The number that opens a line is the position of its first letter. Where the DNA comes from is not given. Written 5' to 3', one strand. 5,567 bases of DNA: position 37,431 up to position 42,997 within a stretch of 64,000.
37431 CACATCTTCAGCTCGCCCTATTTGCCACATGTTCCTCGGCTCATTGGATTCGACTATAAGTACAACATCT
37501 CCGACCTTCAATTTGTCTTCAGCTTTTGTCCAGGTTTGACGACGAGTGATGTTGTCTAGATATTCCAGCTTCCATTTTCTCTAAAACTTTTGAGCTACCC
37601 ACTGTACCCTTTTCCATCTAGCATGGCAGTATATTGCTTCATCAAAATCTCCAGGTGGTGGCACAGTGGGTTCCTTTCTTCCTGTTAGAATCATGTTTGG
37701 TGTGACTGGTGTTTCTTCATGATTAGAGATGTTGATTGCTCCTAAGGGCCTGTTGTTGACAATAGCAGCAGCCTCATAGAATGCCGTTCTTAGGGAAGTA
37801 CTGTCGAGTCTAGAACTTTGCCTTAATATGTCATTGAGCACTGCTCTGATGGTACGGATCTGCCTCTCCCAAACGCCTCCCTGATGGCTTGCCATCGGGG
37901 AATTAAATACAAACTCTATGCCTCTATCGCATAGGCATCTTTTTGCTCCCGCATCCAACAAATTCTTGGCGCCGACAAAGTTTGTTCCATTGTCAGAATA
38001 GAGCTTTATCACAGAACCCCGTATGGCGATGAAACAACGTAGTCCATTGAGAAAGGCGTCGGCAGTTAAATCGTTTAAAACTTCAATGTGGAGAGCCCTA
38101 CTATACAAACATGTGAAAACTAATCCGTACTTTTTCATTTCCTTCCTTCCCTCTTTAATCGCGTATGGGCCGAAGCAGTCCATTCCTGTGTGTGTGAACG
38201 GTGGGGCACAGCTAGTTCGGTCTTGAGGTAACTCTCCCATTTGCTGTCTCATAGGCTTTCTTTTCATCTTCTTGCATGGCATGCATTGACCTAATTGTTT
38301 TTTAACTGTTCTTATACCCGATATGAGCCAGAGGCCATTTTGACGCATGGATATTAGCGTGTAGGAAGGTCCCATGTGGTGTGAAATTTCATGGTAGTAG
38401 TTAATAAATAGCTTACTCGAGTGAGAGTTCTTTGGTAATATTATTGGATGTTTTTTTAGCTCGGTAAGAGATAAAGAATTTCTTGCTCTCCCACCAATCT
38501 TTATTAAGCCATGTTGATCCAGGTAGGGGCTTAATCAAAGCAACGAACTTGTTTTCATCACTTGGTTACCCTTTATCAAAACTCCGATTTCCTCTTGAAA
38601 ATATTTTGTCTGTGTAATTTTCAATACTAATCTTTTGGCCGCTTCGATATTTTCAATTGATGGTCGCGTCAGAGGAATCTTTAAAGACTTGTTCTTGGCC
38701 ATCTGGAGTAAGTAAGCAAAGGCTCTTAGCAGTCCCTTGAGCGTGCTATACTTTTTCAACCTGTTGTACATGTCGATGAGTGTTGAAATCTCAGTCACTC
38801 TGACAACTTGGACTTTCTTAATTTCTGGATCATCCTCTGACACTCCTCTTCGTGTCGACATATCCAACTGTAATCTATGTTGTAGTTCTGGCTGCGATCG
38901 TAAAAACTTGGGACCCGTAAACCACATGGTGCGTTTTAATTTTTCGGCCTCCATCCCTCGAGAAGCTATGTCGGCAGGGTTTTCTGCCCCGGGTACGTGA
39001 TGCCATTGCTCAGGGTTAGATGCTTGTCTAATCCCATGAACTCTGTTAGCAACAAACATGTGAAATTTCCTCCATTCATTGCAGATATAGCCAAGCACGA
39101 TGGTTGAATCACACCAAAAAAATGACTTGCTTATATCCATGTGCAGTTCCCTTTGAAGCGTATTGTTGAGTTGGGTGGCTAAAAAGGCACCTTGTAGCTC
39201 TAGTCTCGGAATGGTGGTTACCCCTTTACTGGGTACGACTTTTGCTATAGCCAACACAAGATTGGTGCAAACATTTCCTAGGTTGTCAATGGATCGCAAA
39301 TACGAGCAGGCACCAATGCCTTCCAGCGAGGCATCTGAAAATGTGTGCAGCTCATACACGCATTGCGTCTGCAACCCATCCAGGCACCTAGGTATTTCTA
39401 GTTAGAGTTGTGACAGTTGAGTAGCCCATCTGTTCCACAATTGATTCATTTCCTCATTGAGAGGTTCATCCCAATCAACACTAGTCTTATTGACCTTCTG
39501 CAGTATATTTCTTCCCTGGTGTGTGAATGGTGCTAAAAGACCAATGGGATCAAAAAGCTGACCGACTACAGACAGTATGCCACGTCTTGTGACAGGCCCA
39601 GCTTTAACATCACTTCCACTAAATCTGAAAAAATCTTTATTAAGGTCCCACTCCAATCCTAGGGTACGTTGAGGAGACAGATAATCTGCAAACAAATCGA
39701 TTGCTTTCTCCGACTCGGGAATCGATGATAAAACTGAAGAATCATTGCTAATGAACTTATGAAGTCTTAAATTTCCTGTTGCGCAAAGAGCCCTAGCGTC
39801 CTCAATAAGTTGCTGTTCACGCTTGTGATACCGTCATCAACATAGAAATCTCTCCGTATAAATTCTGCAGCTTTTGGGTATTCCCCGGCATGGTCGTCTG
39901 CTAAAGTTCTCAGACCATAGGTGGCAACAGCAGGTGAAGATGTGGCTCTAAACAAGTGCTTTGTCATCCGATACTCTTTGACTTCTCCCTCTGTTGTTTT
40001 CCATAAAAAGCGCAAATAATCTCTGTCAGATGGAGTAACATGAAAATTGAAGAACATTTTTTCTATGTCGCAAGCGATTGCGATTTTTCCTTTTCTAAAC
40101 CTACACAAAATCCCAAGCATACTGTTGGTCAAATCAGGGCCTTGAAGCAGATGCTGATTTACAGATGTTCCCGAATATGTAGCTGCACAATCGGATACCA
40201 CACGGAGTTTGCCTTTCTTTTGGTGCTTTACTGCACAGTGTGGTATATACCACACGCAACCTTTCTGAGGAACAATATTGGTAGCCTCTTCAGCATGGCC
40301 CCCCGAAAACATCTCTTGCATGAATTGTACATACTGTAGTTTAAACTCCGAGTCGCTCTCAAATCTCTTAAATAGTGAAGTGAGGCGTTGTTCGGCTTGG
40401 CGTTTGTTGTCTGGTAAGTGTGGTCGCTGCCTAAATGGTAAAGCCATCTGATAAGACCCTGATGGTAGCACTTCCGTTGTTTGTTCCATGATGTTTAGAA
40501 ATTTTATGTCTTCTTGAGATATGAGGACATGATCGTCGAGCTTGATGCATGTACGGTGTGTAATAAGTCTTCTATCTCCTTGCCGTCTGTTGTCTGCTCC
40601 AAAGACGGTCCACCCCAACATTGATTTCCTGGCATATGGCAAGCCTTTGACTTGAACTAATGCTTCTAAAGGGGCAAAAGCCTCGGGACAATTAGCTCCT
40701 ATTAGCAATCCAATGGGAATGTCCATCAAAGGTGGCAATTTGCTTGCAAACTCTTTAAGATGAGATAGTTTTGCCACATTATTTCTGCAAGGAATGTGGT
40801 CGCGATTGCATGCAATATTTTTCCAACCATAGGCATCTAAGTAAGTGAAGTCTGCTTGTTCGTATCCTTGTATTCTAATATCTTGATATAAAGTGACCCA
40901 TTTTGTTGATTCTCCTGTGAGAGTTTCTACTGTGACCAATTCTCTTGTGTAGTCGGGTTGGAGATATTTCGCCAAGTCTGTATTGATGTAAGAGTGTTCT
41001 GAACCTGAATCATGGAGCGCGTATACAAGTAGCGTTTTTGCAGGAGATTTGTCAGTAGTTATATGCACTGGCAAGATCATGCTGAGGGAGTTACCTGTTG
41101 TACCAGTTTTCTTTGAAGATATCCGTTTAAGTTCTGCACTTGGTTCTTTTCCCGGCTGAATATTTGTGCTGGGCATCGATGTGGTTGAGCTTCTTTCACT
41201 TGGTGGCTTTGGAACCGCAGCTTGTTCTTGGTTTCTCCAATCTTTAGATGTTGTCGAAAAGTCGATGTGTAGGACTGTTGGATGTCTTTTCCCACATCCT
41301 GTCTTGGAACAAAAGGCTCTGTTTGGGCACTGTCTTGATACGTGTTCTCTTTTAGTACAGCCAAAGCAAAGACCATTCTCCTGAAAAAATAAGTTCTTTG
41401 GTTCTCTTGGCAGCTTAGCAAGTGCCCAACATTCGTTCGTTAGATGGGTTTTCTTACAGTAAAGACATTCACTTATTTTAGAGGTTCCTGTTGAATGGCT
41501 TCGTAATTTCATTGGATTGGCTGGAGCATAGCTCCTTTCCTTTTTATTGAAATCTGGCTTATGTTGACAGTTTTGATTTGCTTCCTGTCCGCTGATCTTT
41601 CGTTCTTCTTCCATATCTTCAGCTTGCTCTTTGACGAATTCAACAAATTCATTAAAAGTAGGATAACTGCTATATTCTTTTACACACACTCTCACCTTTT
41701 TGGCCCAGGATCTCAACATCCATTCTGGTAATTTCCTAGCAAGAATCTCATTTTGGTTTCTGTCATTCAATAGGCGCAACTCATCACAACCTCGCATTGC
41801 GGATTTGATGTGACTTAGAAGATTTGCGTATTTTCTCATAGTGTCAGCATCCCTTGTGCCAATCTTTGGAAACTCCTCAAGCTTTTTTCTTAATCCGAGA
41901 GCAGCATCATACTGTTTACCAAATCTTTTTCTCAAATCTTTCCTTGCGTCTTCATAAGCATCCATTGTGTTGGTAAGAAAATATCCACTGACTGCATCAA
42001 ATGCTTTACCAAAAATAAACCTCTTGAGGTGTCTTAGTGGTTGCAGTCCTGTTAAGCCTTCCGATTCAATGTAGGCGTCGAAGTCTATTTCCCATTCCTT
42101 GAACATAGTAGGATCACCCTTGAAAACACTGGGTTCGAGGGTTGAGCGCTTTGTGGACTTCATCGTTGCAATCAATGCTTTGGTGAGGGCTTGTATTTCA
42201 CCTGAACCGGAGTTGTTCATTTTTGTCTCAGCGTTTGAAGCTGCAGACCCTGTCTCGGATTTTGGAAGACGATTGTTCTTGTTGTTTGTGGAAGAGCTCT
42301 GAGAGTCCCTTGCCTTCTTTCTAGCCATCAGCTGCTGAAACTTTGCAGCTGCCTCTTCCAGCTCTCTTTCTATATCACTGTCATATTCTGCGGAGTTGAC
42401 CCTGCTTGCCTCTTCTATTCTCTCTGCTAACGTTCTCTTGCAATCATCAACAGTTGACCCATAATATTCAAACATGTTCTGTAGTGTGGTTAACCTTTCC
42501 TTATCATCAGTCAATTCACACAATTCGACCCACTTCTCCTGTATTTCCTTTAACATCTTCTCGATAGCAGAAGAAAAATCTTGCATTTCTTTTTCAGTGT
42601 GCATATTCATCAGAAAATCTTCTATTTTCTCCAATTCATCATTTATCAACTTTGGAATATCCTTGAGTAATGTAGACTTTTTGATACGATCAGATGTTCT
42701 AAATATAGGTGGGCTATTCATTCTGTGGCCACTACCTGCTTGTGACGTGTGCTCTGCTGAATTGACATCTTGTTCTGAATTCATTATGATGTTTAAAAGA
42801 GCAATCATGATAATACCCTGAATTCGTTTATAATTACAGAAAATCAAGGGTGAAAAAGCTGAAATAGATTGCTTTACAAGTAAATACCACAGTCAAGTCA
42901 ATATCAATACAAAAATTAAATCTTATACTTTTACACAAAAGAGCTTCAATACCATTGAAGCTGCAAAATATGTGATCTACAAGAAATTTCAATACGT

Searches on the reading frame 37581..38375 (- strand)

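Call 66: search_protein_families(library=pfam, proteins=[window:37581-38375:-], max_evalue=0.001)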
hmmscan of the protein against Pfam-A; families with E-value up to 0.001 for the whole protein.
window:37581-38375:- (264 aa): 1 family
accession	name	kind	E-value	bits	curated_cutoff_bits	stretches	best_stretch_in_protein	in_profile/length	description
PF00665.32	rve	-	2.1e-06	28.3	32.6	1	64-150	9-98/102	Integrase core domain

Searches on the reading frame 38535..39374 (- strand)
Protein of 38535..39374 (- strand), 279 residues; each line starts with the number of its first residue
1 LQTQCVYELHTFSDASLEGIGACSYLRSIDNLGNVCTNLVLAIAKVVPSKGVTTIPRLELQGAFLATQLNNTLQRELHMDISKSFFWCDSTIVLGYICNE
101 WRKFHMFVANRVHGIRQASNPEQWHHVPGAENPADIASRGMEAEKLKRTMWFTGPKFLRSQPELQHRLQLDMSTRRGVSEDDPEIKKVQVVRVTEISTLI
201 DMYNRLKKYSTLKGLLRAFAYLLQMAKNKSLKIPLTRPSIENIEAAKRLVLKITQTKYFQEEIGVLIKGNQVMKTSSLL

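Call 66: search_protein_families(library=pfam, proteins=[window:38535-39374:-], max_evalue=0.001)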
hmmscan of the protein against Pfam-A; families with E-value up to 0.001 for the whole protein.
window:38535-39374:- (279 aa): 1 family
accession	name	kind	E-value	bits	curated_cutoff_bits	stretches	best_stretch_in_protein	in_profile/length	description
PF05380.18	Peptidase_A17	-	3.4e-22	79.6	22.3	1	4-90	76-162/162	Pao retrotransposon peptidase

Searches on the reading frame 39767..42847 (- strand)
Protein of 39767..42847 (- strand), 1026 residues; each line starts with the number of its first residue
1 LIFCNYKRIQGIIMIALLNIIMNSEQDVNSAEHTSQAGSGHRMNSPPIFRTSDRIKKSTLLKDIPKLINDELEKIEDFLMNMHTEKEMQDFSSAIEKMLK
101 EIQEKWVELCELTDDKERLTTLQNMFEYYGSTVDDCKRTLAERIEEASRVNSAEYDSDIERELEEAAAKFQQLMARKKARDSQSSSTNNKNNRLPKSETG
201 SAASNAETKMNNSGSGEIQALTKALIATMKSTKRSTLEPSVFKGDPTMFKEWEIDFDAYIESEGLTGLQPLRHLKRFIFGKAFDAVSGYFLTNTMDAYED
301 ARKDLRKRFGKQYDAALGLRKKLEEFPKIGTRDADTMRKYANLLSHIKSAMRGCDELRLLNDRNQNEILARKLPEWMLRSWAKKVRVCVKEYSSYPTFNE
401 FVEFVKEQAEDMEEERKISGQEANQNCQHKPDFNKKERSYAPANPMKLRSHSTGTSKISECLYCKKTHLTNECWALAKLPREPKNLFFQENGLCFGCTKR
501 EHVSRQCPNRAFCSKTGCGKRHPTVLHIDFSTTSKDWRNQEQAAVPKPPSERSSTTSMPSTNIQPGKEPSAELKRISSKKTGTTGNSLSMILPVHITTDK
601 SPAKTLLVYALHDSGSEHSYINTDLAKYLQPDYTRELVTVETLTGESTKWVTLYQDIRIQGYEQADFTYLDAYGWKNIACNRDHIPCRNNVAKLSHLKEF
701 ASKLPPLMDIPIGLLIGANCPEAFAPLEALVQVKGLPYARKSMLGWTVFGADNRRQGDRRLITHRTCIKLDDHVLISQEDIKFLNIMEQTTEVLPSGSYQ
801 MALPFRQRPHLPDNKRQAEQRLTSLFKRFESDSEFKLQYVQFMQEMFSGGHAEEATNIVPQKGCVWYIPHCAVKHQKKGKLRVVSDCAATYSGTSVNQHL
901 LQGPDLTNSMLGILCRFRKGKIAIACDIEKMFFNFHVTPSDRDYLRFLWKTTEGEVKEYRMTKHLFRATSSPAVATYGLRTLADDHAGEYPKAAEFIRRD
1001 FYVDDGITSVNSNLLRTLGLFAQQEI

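Call 66: search_protein_families(library=pfam, proteins=[window:39767-42847:-], max_evalue=0.001)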
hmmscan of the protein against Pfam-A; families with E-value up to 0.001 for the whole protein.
window:39767-42847:- (1026 aa): 1 family
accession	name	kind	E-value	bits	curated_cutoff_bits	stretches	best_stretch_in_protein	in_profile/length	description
PF03564.21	DUF1759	-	3.7e-08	33.9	25.4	1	242-386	1-144/148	Protein of unknown function (DUF1759)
